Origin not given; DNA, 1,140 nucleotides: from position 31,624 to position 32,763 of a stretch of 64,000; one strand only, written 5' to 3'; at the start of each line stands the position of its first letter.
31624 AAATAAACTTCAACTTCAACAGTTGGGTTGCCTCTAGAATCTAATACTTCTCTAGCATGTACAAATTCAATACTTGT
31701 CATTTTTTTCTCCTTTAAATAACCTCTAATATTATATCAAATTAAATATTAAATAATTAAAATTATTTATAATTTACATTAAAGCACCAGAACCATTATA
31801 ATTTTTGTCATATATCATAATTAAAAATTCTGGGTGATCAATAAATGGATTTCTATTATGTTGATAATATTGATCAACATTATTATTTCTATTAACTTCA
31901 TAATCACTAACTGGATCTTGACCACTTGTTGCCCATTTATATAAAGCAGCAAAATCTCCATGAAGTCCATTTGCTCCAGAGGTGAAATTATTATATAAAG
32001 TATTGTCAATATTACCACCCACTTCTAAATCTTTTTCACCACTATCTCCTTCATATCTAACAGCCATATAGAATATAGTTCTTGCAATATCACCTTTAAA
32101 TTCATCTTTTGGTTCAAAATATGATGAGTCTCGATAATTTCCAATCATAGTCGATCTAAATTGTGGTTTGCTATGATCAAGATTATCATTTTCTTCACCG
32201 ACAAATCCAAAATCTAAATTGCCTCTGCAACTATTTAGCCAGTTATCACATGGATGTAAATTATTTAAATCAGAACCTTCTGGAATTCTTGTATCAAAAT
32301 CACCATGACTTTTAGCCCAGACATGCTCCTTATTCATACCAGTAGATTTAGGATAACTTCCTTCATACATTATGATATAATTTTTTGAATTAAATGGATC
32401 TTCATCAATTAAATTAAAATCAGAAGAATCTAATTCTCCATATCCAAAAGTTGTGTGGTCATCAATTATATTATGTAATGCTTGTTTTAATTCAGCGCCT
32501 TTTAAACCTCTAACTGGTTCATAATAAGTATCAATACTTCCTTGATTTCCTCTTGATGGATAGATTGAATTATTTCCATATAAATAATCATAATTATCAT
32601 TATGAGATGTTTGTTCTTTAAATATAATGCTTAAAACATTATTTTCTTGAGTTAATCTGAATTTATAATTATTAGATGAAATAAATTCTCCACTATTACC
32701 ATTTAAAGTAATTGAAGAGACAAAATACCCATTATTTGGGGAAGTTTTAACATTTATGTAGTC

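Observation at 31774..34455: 893-aa lipoprotein: Ser/Thr linker + 4 tandem ~85-aa beta-rich repeats + C-terminal Endonuclease-I domain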

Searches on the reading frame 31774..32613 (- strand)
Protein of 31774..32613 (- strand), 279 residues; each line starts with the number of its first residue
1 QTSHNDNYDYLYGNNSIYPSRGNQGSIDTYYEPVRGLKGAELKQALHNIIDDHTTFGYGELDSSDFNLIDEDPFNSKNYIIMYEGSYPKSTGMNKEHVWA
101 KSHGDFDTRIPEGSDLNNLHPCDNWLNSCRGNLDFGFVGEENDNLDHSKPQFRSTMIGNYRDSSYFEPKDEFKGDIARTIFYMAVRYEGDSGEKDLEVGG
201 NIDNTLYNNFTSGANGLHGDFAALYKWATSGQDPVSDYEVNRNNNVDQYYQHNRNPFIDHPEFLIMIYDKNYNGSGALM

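Call 16: find_homologous_proteins(query=window:31774-32613:-, max_evalue=0.00001)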
Query window:31774-32613:- (279 aa): 5048 proteins with E <= 0.00001 among 5158 candidates; the best 120 are listed.
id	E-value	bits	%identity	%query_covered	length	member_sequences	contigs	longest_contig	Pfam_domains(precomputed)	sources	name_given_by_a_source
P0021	3.2e-103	364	61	96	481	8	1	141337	PF18998.7,PF04231.20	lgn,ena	-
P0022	5.3e-95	337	62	96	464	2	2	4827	PF18998.7,PF04231.20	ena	-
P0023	9.9e-94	333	61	96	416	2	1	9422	PF04231.20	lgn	-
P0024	1.2e-91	326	60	97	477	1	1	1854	PF18998.7,PF04231.20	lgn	-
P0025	1.5e-91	325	61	96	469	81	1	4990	PF18998.7,PF04231.20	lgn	-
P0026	1.2e-90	322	57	100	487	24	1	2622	PF04231.20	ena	-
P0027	3.6e-90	321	57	99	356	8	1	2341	PF04231.20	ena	-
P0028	9.4e-90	320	58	99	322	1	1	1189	PF04231.20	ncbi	-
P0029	1.3e-88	316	58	99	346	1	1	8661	PF04231.20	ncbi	-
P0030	1.4e-88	316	58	97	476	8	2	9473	PF18998.7,PF04231.20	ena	-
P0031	3.6e-87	311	57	100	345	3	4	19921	PF04231.20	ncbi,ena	-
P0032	4.6e-83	298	55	99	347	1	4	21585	PF04231.20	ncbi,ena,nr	ncbi:MAG: endonuclease [Bacilli bacterium]|nr:endonuclease [Bacilli bacterium]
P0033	1.7e-70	256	56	84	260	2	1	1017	PF04231.20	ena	-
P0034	7.3e-68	248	40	79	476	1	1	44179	PF04231.20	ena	-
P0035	4.9e-64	235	56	76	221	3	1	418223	PF04231.20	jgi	jgi:endonuclease I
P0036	2.6e-63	233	56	73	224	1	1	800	PF04231.20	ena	-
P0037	2.9e-59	219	51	86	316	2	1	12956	PF04231.20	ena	-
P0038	1.0e-58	218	63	59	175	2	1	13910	PF04231.20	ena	-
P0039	8.3e-55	205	45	89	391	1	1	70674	PF19886.5,PF04231.20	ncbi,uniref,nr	ncbi:endonuclease [Bacillus massilinigeriensis]|uniref:endonuclease n=1 Tax=Bacillus mediterraneensi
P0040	1.2e-54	204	49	86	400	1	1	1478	PF19886.5,PF04231.20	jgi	jgi:endonuclease I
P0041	1.6e-54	204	49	86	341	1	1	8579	PF18962.8,PF04231.20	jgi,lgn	-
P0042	3.2e-54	203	49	86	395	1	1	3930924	PF19886.5,PF04231.20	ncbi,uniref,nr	ncbi:endonuclease [Bacillus sp. NEB1478]|uniref:endonuclease n=1 Tax=Bacillus sp. NEB1478 TaxID=3073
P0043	5.3e-54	202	48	86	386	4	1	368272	PF19886.5,PF04231.20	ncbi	-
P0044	7.2e-54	202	48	86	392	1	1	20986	PF19886.5,PF04231.20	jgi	jgi:endonuclease I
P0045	7.4e-54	202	50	88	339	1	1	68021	PF18962.8,PF04231.20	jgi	jgi:endonuclease I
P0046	1.1e-53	201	46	92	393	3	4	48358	PF19886.5,PF04231.20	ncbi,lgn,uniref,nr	ncbi:ribonuclease [Mesobacillus zeae]|uniref:Ribonuclease n=1 Tax=Mesobacillus zeae TaxID=1917180 Re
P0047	1.1e-53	201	48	86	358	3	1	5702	PF18962.8,PF13860.13,PF04231.20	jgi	-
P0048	1.7e-53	201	49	86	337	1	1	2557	PF18962.8,PF04231.20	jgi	jgi:endonuclease I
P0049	1.8e-53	200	48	86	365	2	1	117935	PF19886.5,PF04231.20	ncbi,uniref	ncbi:endonuclease [Bacillus sp. 2205SS5-2]|uniref:endonuclease n=1 Tax=Bacillus sp. 2205SS5-2 TaxID=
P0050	1.9e-53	200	48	86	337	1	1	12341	PF18962.8,PF04231.20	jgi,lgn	-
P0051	2.2e-53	200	48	86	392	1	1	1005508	PF19886.5,PF04231.20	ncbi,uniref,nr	ncbi:endonuclease [Fictibacillus barbaricus]|uniref:Endonuclease I n=1 Tax=Fictibacillus barbaricus 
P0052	3.4e-53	200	48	86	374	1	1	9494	PF19886.5,PF04231.20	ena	-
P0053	4.2e-53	199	48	86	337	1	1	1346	PF18962.8,PF04231.20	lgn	-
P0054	4.7e-53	199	47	87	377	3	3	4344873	PF19886.5,PF04231.20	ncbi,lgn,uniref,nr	ncbi:endonuclease [Bacillus weihaiensis]|uniref:Ribonuclease n=1 Tax=Bacillus weihaiensis TaxID=1547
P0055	4.8e-53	199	49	89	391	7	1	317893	PF19886.5,PF04231.20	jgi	jgi:endonuclease I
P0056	5.9e-53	199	49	86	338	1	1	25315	PF18962.8,PF04231.20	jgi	-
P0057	6.2e-53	199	48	86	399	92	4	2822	PF19886.5,PF04231.20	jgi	jgi:endonuclease I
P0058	6.2e-53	199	48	88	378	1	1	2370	PF19886.5,PF04231.20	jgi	-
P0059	7.4e-53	198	48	88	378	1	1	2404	PF19886.5,PF04231.20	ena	-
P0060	7.8e-53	198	49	86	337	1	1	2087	PF18962.8,PF04231.20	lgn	-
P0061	8.2e-53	198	47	86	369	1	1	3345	PF04231.20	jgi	jgi:endonuclease I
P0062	9.6e-53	198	48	89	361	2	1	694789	PF19886.5,PF04231.20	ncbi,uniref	ncbi:endonuclease [Mangrovibacillus sp. Mu-81]|uniref:endonuclease n=1 Tax=Mangrovibacillus sp. Mu-8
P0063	1.0e-52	198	48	89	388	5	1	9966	PF19886.5,PF04231.20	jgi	jgi:endonuclease I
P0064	1.1e-52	198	48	86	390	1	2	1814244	PF04231.20,PF01483.28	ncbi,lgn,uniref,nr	ncbi:endonuclease I [Stackebrandtia albiflava]|uniref:Endonuclease I n=1 Tax=Stackebrandtia albiflav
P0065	1.1e-52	198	47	87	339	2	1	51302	PF18962.8,PF04231.20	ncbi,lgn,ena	-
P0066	1.1e-52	198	48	86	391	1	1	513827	PF19886.5,PF04231.20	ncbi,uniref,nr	ncbi:endonuclease [Fictibacillus nanhaiensis]|uniref:endonuclease n=1 Tax=Fictibacillus nanhaiensis 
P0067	1.7e-52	197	48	86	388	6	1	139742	PF19886.5,PF04231.20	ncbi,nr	ncbi:ribonuclease [Bacillus sp. SJS]|nr:ribonuclease [Bacillus sp. SJS]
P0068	1.7e-52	197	48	86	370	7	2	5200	PF04231.20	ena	-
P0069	1.8e-52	197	47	87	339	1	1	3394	PF18962.8,PF04231.20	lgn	-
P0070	1.9e-52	197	47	87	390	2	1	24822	PF19886.5,PF04231.20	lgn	-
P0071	1.9e-52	197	48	89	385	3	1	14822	PF19886.5,PF04231.20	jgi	jgi:endonuclease I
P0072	2.2e-52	197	48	86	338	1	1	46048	PF18962.8,PF04231.20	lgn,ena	-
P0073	2.5e-52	197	47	90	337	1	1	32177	PF18962.8,PF04231.20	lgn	-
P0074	2.8e-52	197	48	86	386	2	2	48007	PF19886.5,PF04231.20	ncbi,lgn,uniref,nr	ncbi:endonuclease [Bacillus sp. J33]|uniref:endonuclease n=1 Tax=Bacillus sp. J33 TaxID=935836 RepID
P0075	3.7e-52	196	48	89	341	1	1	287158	PF18962.8,PF04231.20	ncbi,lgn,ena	-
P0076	3.8e-52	196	47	88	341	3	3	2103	PF18962.8,PF04231.20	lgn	-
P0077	4.3e-52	196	47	87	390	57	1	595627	PF19886.5,PF04231.20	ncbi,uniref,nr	ncbi:ribonuclease [Sutcliffiella horikoshii]|uniref:Ribonuclease n=2 Tax=Sutcliffiella horikoshii Ta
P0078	4.6e-52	196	49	86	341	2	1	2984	PF18962.8,PF04231.20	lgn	-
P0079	4.7e-52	196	48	86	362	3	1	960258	PF19886.5,PF04231.20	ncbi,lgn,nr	nr:endonuclease [Metabacillus schmidteae]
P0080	5.0e-52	196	48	86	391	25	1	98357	PF19886.5,PF04231.20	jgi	jgi:endonuclease I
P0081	5.0e-52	196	48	87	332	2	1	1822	PF19886.5,PF04231.20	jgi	jgi:endonuclease I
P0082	5.4e-52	196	49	86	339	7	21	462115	PF18962.8,PF04231.20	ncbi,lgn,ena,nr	ncbi:MAG: endonuclease [Bacteroidales bacterium]|nr:endonuclease [Bacteroidales bacterium]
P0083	5.6e-52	196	45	87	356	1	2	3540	PF18962.8,PF13860.13,PF04231.20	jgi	-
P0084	5.6e-52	196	45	87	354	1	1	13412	PF13585.13,PF18962.8,PF13860.13,PF04231.20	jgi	jgi:endonuclease I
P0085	5.9e-52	195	48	88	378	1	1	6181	PF19886.5,PF04231.20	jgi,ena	-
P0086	6.4e-52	195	46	86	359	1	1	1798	PF04231.20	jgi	jgi:endonuclease I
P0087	6.5e-52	195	47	87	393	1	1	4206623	PF19886.5,PF04231.20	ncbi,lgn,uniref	ncbi:endonuclease [Niallia sp. XMNu-256]|uniref:endonuclease n=1 Tax=Niallia sp. XMNu-256 TaxID=3082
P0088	6.8e-52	195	48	86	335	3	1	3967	PF18962.8,PF04231.20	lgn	-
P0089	7.0e-52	195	45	86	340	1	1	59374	PF18962.8,PF04231.20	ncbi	ncbi:MAG: endonuclease [Hyphomicrobiales bacterium]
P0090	7.7e-52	195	46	93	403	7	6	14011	PF19886.5,PF04231.20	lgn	-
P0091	7.8e-52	195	48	86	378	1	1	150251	PF19886.5,PF04231.20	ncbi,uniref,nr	ncbi:endonuclease [Metabacillus niabensis]|uniref:endonuclease n=1 Tax=Metabacillus niabensis TaxID=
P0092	8.9e-52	195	48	86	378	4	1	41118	PF19886.5,PF04231.20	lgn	-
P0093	9.1e-52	195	49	86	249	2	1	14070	PF04231.20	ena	-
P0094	1.0e-51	195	47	86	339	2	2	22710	PF18962.8,PF04231.20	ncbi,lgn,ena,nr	ncbi:MAG: endonuclease [Bacteroidales bacterium]|nr:endonuclease [Bacteroidales bacterium]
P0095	1.1e-51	195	49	86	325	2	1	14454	PF18962.8,PF04231.20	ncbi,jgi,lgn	-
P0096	1.2e-51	195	48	86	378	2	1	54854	PF19886.5,PF04231.20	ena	-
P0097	1.2e-51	195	47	86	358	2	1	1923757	PF19886.5,PF04231.20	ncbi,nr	ncbi:endonuclease [Rossellomorea aquimaris]|nr:endonuclease [Rossellomorea aquimaris]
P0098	1.2e-51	195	46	90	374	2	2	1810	PF19886.5,PF04231.20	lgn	-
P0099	1.3e-51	194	45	92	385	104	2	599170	PF19886.5,PF04231.20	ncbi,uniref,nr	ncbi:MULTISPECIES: endonuclease [unclassified Bacillus (in: firmicutes)]|uniref:endonuclease n=1 Tax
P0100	1.3e-51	194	49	86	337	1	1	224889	PF18962.8,PF04231.20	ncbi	ncbi:MAG: endonuclease [Bacteroidales bacterium]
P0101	1.4e-51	194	49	86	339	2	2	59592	PF18962.8,PF04231.20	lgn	-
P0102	1.4e-51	194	47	87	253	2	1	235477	PF04231.20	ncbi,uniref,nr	ncbi:endonuclease [Bacillus sp. IB182487]|uniref:Endonuclease n=2 Tax=Metabacillus arenae TaxID=2771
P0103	1.5e-51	194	47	87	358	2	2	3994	PF18962.8,PF13860.13,PF04231.20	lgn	-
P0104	1.6e-51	194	47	86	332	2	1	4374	PF18962.8,PF04231.20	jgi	-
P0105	1.7e-51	194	49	87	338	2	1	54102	PF18962.8,PF04231.20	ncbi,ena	-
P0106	1.8e-51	194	48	87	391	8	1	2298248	PF19886.5,PF04231.20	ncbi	-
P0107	1.9e-51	194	48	86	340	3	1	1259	PF18962.8,PF04231.20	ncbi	-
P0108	2.1e-51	194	45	87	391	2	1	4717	PF19886.5,PF04231.20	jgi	-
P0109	2.4e-51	193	46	91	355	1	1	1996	PF18962.8,PF04231.20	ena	-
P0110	2.7e-51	193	48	86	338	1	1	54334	PF18962.8,PF04231.20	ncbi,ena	-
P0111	2.8e-51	193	46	86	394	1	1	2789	PF19886.5,PF04231.20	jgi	jgi:endonuclease I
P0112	2.9e-51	193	44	90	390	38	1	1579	PF19886.5,PF04231.20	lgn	-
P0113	3.0e-51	193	47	86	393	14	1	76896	PF19886.5,PF04231.20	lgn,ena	-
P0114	3.5e-51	193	46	90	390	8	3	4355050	PF19886.5,PF04231.20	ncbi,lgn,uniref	ncbi:endonuclease [Fictibacillus sp. WQ 8-8]|uniref:endonuclease n=1 Tax=unclassified Fictibacillus 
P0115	3.5e-51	193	45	90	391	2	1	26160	PF19886.5,PF04231.20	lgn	-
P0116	3.7e-51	193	49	86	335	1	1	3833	PF18962.8,PF04231.20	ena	-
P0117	4.0e-51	193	46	86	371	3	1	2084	PF04231.20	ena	-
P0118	4.2e-51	193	46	86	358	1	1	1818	PF18962.8,PF13860.13,PF04231.20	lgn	-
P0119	4.3e-51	193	49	86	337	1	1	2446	PF18962.8,PF04231.20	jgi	jgi:endonuclease I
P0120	4.4e-51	193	46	89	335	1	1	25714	PF04231.20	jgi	jgi:endonuclease I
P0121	4.4e-51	193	46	86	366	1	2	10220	PF04231.20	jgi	jgi:endonuclease I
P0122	4.5e-51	193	47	86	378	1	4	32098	PF19886.5,PF04231.20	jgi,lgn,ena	-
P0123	4.8e-51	193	45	92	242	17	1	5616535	PF04231.20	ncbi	ncbi:endonuclease I [Peribacillus sp. B2I2]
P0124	4.9e-51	192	46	90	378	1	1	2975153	PF19886.5,PF04231.20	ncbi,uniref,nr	ncbi:endonuclease [Metabacillus halosaccharovorans]|uniref:endonuclease n=1 Tax=Metabacillus halosac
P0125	5.0e-51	192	48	84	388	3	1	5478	PF19886.5,PF04231.20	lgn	-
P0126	5.1e-51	192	48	86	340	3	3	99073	PF18962.8,PF04231.20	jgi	-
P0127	5.2e-51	192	47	86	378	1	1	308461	PF19886.5,PF04231.20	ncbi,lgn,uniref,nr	ncbi:endonuclease [Metabacillus halosaccharovorans]|uniref:Endonuclease n=1 Tax=Metabacillus halosac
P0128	5.3e-51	192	46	90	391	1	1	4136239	PF19886.5,PF04231.20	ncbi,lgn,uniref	ncbi:endonuclease [Solibacillus sp. FSL K6-1781]|uniref:endonuclease n=1 Tax=Solibacillus sp. FSL K6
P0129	5.6e-51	192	47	86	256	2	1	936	PF04231.20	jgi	jgi:endonuclease I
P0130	5.8e-51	192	45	89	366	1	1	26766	PF13585.13,PF18962.8,PF13860.13,PF04231.20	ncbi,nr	ncbi:MAG: endonuclease [Candidatus Cloacimonadota bacterium]|nr:endonuclease [Candidatus Cloacimonad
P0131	5.9e-51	192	44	92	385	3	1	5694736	PF19886.5,PF04231.20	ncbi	ncbi:endonuclease [Peribacillus frigoritolerans]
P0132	6.0e-51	192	47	87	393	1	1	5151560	PF19886.5,PF04231.20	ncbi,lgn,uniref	ncbi:endonuclease [Niallia sp. Krafla_26]|uniref:endonuclease n=1 Tax=Niallia sp. Krafla_26 TaxID=30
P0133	6.2e-51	192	47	87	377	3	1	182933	PF19886.5,PF04231.20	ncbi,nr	ncbi:endonuclease [Bacillus tianshenii]|nr:endonuclease [Bacillus tianshenii] MCA1320278.1 endonucle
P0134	6.7e-51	192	47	86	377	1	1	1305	PF04231.20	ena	-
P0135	6.7e-51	192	47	86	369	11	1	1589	PF04231.20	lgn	-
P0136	6.9e-51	192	48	86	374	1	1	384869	PF19886.5,PF04231.20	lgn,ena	-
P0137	6.9e-51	192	48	86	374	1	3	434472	PF19886.5,PF04231.20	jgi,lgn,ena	-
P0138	7.0e-51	192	48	86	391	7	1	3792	PF19886.5,PF04231.20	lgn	-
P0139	7.0e-51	192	46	90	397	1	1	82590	PF19886.5,PF04231.20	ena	-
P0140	7.1e-51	192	48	86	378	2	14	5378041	PF19886.5,PF04231.20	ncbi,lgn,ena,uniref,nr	ncbi:endonuclease [Metabacillus halosaccharovorans]|uniref:endonuclease n=1 Tax=Metabacillus halosac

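Call 18: search_solved_structures(query=A1, max_evalue=0.01, show_alignments=3)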
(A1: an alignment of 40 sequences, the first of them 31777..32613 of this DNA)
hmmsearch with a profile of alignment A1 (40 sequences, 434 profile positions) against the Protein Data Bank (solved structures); distinct sequences matched with E-value up to 0.01: 5.
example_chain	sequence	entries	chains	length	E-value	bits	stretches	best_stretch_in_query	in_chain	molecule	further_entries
1ouo_A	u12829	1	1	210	4.9e-15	58.7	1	187-315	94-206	Nuclease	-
1oup_A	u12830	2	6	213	5e-15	58.7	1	187-315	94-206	Nuclease | ENDONUCLEASE I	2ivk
2pu3_A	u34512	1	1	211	5.3e-14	55.3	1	185-315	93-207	Endonuclease I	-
2g7e_A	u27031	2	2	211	2.3e-11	46.6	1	187-315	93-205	Endonuclease I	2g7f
2vnd_A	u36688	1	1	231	3.6e-11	45.9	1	187-315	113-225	ENDONUCLEASE I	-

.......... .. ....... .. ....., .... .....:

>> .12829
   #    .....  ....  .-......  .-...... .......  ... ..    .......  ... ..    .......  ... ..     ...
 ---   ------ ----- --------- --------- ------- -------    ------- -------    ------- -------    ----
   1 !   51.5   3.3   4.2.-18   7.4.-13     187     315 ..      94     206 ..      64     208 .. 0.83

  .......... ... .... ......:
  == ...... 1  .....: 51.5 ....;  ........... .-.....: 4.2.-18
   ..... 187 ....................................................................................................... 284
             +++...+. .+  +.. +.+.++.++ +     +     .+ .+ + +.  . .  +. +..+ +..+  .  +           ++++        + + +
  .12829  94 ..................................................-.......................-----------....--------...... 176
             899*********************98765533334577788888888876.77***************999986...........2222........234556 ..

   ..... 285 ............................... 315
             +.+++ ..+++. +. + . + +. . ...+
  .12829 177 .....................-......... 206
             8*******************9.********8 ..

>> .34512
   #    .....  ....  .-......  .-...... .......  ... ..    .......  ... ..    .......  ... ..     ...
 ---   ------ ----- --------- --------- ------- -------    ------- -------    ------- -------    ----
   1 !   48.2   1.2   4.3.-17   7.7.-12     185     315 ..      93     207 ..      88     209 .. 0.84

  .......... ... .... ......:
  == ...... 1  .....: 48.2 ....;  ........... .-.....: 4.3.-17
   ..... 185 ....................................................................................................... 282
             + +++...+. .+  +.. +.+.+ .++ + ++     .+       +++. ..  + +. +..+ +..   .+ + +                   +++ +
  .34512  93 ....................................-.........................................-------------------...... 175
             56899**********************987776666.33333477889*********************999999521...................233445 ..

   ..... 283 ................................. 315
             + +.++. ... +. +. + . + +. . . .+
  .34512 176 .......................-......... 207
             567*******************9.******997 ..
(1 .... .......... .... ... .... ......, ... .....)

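Call 28: predict_structure(alignment_id=A1)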
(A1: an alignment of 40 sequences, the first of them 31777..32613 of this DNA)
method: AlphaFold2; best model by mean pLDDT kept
length: 279 residues; sequences in the alignment: 40
mean_pLDDT: 94.1   pTM: 0.93
mean pLDDT of the five models: 94.1, 93.9, 93.6, 92.9, 91.5
residues with pLDDT >= 90: 246; 70-90: 23; 50-70: 7; < 50: 3
segments of 3 or more residues with pLDDT < 50: 1-3
pLDDT, mean of each block of 10 residues (from residue 1): 71 97 97 98 98 93 96 98 97 95 88 95 94 90 76 92 94 98 97 94 98 96 98 97 98 98 98 94
secondary structure, 60 per line:
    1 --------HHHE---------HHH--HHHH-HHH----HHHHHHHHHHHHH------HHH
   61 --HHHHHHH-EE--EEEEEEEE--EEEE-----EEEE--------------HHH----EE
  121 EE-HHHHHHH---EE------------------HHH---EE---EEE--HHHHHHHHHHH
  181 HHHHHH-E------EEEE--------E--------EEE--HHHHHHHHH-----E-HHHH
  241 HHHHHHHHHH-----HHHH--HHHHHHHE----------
elements in order: H27-30 H39-51 H63-69 E75-82 E85-88 E94-97 E119-122 H124-130 E165-167 H170-186 E195-198 E216-218 H221-229 H237-250 H256-259 H262-268

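Call 32: fold_search(model_id=the predicted structure, library=pdb)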
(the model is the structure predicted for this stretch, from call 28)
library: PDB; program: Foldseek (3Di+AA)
matches with E <= 10: 8; with E <= 0.001: 1
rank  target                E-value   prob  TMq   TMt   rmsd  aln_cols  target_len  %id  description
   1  2pu3                  4.1e-04  1.00  0.41  0.54   5.8       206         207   18  Structural adaptation of endonuclease I from the cold-adapted and halophilic bacterium Vibrio salmonicida (released 2008-03-18)
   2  2g7e                  3.7e-03  1.00  0.39  0.51   6.4       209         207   17  The 1.6 A crystal structure of Vibrio cholerae extracellular endonuclease I (released 2006-10-31)
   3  1oup_A                4.0e-03  1.00  0.39  0.51   6.1       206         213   17  Crystal structure of the periplasmic endonuclease Vvn complexed with octamer double stranded DNA (released 2003-08-05)
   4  1ouo                  4.5e-03  1.00  0.39  0.50   5.0       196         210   18  Crystal structure of the periplasmic endonuclease Vvn (released 2003-08-05)
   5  2vnd                  4.5e-03  1.00  0.39  0.51   6.4       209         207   18  The N69Q mutant of Vibrio cholerae endonuclease I (released 2008-02-12)
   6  2g7f                  5.3e-03  1.00  0.40  0.52   4.7       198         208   16  The 1.95 A crystal structure of Vibrio cholerae extracellular endonuclease I (released 2006-10-31)
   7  1oup_B                9.0e-03  1.00  0.37  0.49   6.6       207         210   18  Crystal structure of the periplasmic endonuclease Vvn complexed with octamer double stranded DNA (released 2003-08-05)
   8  9k32_A                4.0e+00  0.18  0.15  0.06   3.1        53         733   21  Cryo-EM structure of the NbaCas9-guide RNA-target DNA complex (released 2026-02-04)
